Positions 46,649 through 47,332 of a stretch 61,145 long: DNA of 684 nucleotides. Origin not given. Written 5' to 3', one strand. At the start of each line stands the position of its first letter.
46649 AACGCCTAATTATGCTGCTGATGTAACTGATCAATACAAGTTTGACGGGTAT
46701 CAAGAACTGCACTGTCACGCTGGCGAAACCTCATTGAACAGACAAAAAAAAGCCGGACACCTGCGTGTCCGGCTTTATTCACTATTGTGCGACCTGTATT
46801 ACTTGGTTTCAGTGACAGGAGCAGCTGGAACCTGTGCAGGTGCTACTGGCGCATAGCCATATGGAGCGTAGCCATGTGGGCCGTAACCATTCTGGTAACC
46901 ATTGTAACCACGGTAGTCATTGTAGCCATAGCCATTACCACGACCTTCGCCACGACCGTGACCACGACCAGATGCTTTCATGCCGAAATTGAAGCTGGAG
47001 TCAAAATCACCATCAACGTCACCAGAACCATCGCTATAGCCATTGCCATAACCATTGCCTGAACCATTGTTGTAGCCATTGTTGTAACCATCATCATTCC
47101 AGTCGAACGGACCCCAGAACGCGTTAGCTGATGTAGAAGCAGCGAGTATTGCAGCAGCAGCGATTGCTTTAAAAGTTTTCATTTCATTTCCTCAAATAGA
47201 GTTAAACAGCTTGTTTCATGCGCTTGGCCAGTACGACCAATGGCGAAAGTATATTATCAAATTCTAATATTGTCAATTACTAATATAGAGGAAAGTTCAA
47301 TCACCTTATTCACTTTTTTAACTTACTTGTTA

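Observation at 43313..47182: Four paralogous secreted Gly/Tyr-rich proteins with sulfur-globule-protein-like architecture in one 3.9 kb stretch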

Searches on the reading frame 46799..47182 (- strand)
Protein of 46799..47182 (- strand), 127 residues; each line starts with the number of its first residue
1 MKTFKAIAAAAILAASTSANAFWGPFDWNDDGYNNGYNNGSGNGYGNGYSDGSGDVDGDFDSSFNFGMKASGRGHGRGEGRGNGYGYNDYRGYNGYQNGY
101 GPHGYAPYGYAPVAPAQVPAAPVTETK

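Call 4: search_protein_families(library=pfam, proteins=[window:46799-47182:-], max_evalue=1)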
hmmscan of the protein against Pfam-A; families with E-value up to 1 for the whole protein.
window:46799-47182:- (127 aa): 1 family
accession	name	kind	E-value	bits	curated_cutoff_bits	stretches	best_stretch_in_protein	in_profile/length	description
PF17228.7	SGP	-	6.5e-12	46.6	26.7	1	38-122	7-89/93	Sulphur globule protein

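Call 5: search_protein_families(library=ncbifam, proteins=[window:46799-47182:-], max_evalue=1)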
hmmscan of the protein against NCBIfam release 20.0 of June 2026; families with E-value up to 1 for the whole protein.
window:46799-47182:- (127 aa): 2 families
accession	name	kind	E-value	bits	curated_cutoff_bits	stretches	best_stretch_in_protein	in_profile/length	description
NF041599.1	reg_PtrA_PA2808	domain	0.17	11.8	31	1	1-21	1-21/46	co-regulatory protein PtrA N-terminal domain-containing protein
NF033849.1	ser_rich_anae_1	subfamily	0.22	8.8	650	1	32-88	236-290/1163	serine-rich protein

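Call 10: find_encoding_contigs(protein=window:46799-47182:-, flank=10000, max_places=6)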
Protein window:46799-47182:- (127 aa): no gene with exactly this product is on record in the collection.

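Call 11: find_homologous_proteins(query=window:46799-47182:-, max_evalue=0.001)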
Query window:46799-47182:- (127 aa): 37 proteins with E <= 0.001 among 287 candidates.
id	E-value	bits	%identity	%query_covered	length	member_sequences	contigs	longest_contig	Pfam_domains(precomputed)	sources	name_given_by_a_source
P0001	4.5e-44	168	71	100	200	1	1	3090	PF17228.8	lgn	-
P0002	3.3e-35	139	61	100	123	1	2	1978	PF17228.8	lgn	-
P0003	2.9e-34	136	56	100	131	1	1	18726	PF17228.8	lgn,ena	-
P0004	4.6e-34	135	67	88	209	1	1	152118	PF17228.8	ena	-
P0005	3.4e-32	129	67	84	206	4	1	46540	PF17228.8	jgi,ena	-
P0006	9.2e-32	128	59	100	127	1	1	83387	-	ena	-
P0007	8.8e-28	115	54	86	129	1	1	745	PF17228.8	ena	-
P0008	3.4e-20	90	-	-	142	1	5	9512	PF17228.8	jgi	jgi:hypothetical protein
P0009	8.1e-20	89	47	87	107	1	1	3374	PF17228.8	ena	-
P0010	5.9e-19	86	-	-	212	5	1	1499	PF17228.8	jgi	jgi:hypothetical protein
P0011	3.3e-18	84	52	51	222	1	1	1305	PF17228.8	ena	-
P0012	2.1e-17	81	-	-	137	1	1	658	PF17228.8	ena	-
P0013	4.5e-17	80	39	85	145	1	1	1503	PF17228.8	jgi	jgi:hypothetical protein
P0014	1.0e-16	79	53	84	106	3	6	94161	PF17228.8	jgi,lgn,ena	jgi:hypothetical protein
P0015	9.9e-15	73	48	55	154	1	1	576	PF17228.8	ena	-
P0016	7.5e-14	70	37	68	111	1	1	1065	PF17228.8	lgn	-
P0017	2.5e-13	68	48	89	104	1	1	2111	PF17228.8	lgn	-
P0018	1.0e-12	66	54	39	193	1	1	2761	PF17228.8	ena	-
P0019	1.6e-12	66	47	87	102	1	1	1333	PF17228.8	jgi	-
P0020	2.7e-12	65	64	43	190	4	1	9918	PF17228.8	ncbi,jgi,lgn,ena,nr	ncbi:MAG: hypothetical protein OEU91_10150 [Gammaproteobacteria bacterium]|nr:hypothetical protein [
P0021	4.7e-12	64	41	87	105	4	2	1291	PF17228.8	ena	-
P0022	6.6e-12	64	-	-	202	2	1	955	PF17228.8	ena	-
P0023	1.5e-11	62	41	87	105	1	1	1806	PF17228.8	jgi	jgi:hypothetical protein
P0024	5.2e-11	61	51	92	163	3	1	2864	PF17228.8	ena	-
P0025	8.8e-11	60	43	43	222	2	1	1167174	PF17228.8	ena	-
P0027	1.2e-9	56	50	83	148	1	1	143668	PF17228.8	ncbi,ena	-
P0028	6.7e-9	54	41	61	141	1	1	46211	PF17228.8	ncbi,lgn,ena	-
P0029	2.0e-8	52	43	38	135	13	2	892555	PF17228.8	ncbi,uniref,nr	ncbi:hypothetical protein JV46_04050 [Solemya velum gill symbiont]|uniref:Sulfur globule protein CV1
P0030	2.4e-8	52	-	-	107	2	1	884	PF17228.8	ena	-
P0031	2.5e-8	52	37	86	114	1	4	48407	PF17228.8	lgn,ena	-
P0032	1.3e-7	50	57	19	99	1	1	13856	PF17228.8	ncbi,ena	-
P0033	3.4e-7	48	48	61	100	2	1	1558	PF17228.8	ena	-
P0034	4.8e-7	48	-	-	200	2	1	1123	PF17228.8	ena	-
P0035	2.0e-6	46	-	-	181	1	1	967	PF17228.8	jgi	jgi:hypothetical protein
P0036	2.3e-4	39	54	20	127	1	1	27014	PF17228.8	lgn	-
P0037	4.5e-4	38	40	88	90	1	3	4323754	PF17228.8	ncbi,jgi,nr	ncbi:MAG: hypothetical protein OI74_02715 [Gammaproteobacteria bacterium (ex Lamellibrachia satsuma)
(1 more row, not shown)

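Call 24: find_homologous_proteins(query=A2, max_evalue=0.001)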
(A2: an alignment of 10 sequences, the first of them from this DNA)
Query A2 (10 sequences) (127 aa, profile of the alignment): 211 proteins with E <= 0.001 among 8000 candidates; the best 120 are listed.
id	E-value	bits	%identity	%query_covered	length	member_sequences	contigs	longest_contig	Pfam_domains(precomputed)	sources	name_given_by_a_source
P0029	6.1e-36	141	43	38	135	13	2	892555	PF17228.8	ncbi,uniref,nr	ncbi:hypothetical protein JV46_04050 [Solemya velum gill symbiont]|uniref:Sulfur globule protein CV1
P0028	1.2e-31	128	41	61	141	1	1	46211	PF17228.8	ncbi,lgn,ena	-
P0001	3.0e-31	126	71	100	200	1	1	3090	PF17228.8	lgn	-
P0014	1.0e-30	125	53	84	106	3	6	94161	PF17228.8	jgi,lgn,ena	jgi:hypothetical protein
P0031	3.1e-30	123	37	86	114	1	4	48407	PF17228.8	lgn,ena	-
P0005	7.6e-30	122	67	84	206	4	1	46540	PF17228.8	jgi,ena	-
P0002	2.9e-28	117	61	100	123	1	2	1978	PF17228.8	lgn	-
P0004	8.1e-28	115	67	88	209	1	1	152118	PF17228.8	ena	-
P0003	4.0e-27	113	56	100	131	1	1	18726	PF17228.8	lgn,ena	-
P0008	2.3e-26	111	-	-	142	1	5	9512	PF17228.8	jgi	jgi:hypothetical protein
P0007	1.9e-25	108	54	86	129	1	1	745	PF17228.8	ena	-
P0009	2.7e-25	107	47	87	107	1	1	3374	PF17228.8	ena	-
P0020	3.0e-24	104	64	43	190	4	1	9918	PF17228.8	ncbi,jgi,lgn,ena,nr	ncbi:MAG: hypothetical protein OEU91_10150 [Gammaproteobacteria bacterium]|nr:hypothetical protein [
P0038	4.3e-24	103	49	74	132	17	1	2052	PF17228.8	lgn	-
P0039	1.2e-23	102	38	38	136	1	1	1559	PF17228.8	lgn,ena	-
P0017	2.7e-23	101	48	89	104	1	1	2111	PF17228.8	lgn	-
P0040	6.6e-23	99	41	91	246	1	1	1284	PF00117.35,PF17228.8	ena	-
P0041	1.1e-22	99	48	78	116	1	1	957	PF17228.8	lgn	-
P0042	1.6e-22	98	83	14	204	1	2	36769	PF17228.8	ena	-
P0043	2.7e-22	97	48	93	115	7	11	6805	PF17228.8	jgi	jgi:hypothetical protein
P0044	4.1e-22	97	45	81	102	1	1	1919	PF17228.8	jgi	jgi:hypothetical protein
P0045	6.3e-22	96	39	91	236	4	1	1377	PF17228.8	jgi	jgi:hypothetical protein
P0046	8.3e-22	96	51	61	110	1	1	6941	PF17228.8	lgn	-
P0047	9.3e-22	96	-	-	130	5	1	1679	PF17228.8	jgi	jgi:hypothetical protein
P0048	1.3e-21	95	51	94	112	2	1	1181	PF17228.8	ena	-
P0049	1.5e-21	95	36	83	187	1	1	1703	PF17228.8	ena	-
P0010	2.2e-21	94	-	-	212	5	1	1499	PF17228.8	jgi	jgi:hypothetical protein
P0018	2.7e-21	94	54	39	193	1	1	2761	PF17228.8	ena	-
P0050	2.8e-21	94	45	95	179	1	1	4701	PF17228.8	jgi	jgi:hypothetical protein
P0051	3.8e-21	94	38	91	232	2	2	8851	PF17228.8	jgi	jgi:hypothetical protein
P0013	3.9e-21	94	-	-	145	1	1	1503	PF17228.8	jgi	jgi:hypothetical protein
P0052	5.3e-21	93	-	-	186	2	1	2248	PF17228.8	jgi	jgi:hypothetical protein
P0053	5.3e-21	93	55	48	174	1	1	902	PF17228.8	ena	-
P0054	8.9e-21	93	42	65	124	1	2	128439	PF17228.8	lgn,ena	-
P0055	1.0e-20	92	-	-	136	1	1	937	PF17228.8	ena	-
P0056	1.9e-20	91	48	82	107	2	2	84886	PF17228.8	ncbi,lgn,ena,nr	ncbi:MAG: sulfur globule family protein [Gammaproteobacteria bacterium]|nr:sulfur globule family pro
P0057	2.2e-20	91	48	92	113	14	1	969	PF17228.8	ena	-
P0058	2.6e-20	91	39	46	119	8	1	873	PF17228.8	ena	-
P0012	3.1e-20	91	-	-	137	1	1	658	PF17228.8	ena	-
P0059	3.4e-20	91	45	100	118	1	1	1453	PF17228.8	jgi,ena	-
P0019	5.0e-20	90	47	87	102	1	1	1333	PF17228.8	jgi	-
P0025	8.3e-20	89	43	43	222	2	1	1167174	PF17228.8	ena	-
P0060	2.5e-19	88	79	11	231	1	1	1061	PF17228.8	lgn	-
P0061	3.1e-19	88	45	98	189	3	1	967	PF17228.8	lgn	-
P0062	3.9e-19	87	39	75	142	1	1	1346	PF17228.8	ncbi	-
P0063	5.0e-19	87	40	85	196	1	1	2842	PF17228.8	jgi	jgi:hypothetical protein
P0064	5.9e-19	87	42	75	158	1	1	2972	PF17228.8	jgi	jgi:hypothetical protein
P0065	6.2e-19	87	44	63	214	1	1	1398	PF17228.8,PF15420.12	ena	-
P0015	8.4e-19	86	45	76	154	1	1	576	PF17228.8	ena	-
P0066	1.2e-18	86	41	94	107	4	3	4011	PF17228.8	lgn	-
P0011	1.7e-18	85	52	51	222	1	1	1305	PF17228.8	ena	-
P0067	1.7e-18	85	49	95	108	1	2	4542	PF17228.8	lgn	-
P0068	2.4e-18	85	75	9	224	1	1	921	PF17228.8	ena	-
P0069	2.6e-18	85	45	45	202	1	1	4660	PF17228.8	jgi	jgi:hypothetical protein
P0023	3.0e-18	84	41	87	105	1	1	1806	PF17228.8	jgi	jgi:hypothetical protein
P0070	9.0e-18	83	44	54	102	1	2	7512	PF17228.8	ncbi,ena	-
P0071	1.2e-17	82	48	80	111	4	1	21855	PF17228.8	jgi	jgi:hypothetical protein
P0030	2.2e-17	82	-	-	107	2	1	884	PF17228.8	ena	-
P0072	3.6e-17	81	42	74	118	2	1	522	PF17228.8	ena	-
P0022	4.9e-17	80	-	-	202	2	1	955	PF17228.8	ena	-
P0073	6.3e-17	80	43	83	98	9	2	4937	PF17228.8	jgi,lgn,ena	jgi:hypothetical protein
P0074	7.8e-17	80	45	97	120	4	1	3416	PF17228.8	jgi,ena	-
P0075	1.3e-16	79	48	83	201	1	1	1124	PF01066.27,PF17228.8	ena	-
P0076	2.1e-16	78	38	91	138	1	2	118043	PF17228.8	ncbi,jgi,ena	-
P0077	2.2e-16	78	45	86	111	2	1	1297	PF17228.8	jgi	jgi:hypothetical protein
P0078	2.2e-16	78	-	-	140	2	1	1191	PF17228.8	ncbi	-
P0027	2.5e-16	78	50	83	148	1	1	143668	PF17228.8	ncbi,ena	-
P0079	2.7e-16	78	45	97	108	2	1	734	PF17228.8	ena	-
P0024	3.9e-16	78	51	92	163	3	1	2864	PF17228.8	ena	-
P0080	6.8e-16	77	40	94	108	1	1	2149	PF17228.8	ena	-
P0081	9.6e-16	76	39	55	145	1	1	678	PF17228.8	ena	-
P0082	1.1e-15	76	41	87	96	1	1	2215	PF17228.8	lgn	-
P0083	2.0e-15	75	43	31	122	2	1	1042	PF17228.8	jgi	jgi:hypothetical protein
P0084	2.4e-15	75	38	57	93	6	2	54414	PF17228.8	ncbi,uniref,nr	ncbi:MAG: sulfur globule protein CV1 [endosymbiont of Seepiophila jonesi]|uniref:Sulfur globule prot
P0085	5.1e-15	74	36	42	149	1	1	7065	PF17228.8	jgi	jgi:hypothetical protein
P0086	5.9e-15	74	-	-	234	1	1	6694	PF17228.8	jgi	jgi:hypothetical protein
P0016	6.4e-15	74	37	68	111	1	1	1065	PF17228.8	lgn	-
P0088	1.2e-14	73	41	72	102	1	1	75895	PF17228.8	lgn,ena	-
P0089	1.3e-14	73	35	56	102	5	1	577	PF17228.8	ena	-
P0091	2.8e-14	72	56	28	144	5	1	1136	PF17228.8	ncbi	-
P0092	3.9e-14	71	34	80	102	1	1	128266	PF17228.8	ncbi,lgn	-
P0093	4.2e-14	71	75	15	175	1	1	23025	PF17228.8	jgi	jgi:hypothetical protein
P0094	4.7e-14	71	37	78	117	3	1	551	PF17228.8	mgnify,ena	mgnify:CR=1 FL=1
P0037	7.6e-14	70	40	88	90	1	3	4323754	PF17228.8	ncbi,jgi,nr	ncbi:MAG: hypothetical protein OI74_02715 [Gammaproteobacteria bacterium (ex Lamellibrachia satsuma)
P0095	8.8e-14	70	37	74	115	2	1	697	PF17228.8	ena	-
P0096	1.6e-13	69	35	27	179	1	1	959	PF17228.8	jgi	-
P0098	1.9e-13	69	39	92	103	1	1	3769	PF17228.8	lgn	-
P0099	2.3e-13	69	36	46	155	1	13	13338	PF17228.8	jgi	jgi:hypothetical protein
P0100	2.7e-13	68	45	35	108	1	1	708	PF17228.8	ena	-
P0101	2.8e-13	68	37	51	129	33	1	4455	PF17228.8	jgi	jgi:hypothetical protein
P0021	4.0e-13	68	41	87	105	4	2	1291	PF17228.8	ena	-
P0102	5.3e-13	67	48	76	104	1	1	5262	PF17228.8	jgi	-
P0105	9.3e-13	67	-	-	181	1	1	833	PF17228.8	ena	-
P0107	1.2e-12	66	42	46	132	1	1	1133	PF17228.8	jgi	-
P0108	2.6e-12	65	39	88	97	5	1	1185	PF17228.8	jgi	-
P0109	3.6e-12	65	37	43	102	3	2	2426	PF17228.8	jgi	-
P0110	7.8e-12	64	-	-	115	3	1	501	PF17228.8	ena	-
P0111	8.7e-12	64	39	54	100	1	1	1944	PF17228.8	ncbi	-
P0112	9.6e-12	63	45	35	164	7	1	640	PF17228.8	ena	-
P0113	1.2e-11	63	35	76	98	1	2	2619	PF17228.8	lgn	-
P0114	1.3e-11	63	-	-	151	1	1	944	PF17228.8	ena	-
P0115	1.5e-11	63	-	-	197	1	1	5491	PF17228.8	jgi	jgi:hypothetical protein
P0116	2.4e-11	62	45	26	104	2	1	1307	PF17228.8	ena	-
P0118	2.8e-11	62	35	82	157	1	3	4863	PF17228.8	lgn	-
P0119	4.8e-11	61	40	81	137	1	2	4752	PF17228.8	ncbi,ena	-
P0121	9.4e-11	60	33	58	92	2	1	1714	PF17228.8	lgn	-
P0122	9.8e-11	60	41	86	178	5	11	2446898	PF17228.8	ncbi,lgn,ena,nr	ncbi:MAG: hypothetical protein JSU62_06575 [Gammaproteobacteria bacterium]|nr:MAG: hypothetical prot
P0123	1.2e-10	60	-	-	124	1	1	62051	PF17228.8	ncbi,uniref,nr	ncbi:hypothetical protein BOW50_08460 [Solemya velum gill symbiont]|uniref:sulfur globule family pro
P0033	1.5e-10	60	48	61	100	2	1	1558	PF17228.8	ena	-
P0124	2.1e-10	59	44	46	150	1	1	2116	PF17228.8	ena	-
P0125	2.3e-10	59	44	46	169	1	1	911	PF17228.8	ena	-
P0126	2.3e-10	59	43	65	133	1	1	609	PF17228.8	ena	-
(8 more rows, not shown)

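Call 103: find_encoding_contigs(protein=P0122, flank=8000, max_places=2)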
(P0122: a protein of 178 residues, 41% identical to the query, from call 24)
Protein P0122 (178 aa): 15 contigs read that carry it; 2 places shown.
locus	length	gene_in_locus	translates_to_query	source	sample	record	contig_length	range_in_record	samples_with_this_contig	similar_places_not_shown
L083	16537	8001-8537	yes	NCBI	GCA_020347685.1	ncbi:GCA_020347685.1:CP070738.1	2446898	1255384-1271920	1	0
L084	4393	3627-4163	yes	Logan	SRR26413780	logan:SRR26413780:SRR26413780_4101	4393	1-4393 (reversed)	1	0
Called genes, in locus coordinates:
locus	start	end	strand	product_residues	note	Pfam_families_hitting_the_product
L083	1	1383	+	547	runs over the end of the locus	PF03958:Secretin_N, PF00263:Secretin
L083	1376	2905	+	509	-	PF22341:GSPE_N1E, PF00437:T2SSE, PF25199:nSTAND_NTPase5 (faint), PF13401:AAA_22 (faint)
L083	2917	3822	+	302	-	PF28597:T2SSF_N, PF00482:T2SSF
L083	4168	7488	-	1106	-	PF02743:dCache_1, PF22673:MCP-like_PDC_1, PF01590:GAF, PF00990:GGDEF, PF00563:EAL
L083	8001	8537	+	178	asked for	PF17228:SGP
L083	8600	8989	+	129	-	-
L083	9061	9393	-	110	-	PF12840:HTH_20, PF01022:HTH_5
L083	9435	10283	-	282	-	PF00072:Response_reg, PF00989:PAS, PF13188:PAS_8 (weak), PF08448:PAS_4, PF13426:PAS_9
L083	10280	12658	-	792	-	PF00512:HisKA, PF02518:HATPase_c, PF00072:Response_reg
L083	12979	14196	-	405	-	PF00037:Fer4 (faint), PF12797:Fer4_2 (faint), PF12838:Fer4_7, PF13183:Fer4_8, PF13237:Fer4_10 (weak), PF13484:Fer4_16 (weak), PF13534:Fer4_17, PF02754:CCG, +2 more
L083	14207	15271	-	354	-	PF01565:FAD_binding_4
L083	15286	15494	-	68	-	PF02913:FAD-oxidase_C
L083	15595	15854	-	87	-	PF10399:UCR_Fe-S_N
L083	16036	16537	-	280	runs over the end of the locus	PF01784:DUF34_NIF3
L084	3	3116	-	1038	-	?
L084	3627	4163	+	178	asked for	PF17228:SGP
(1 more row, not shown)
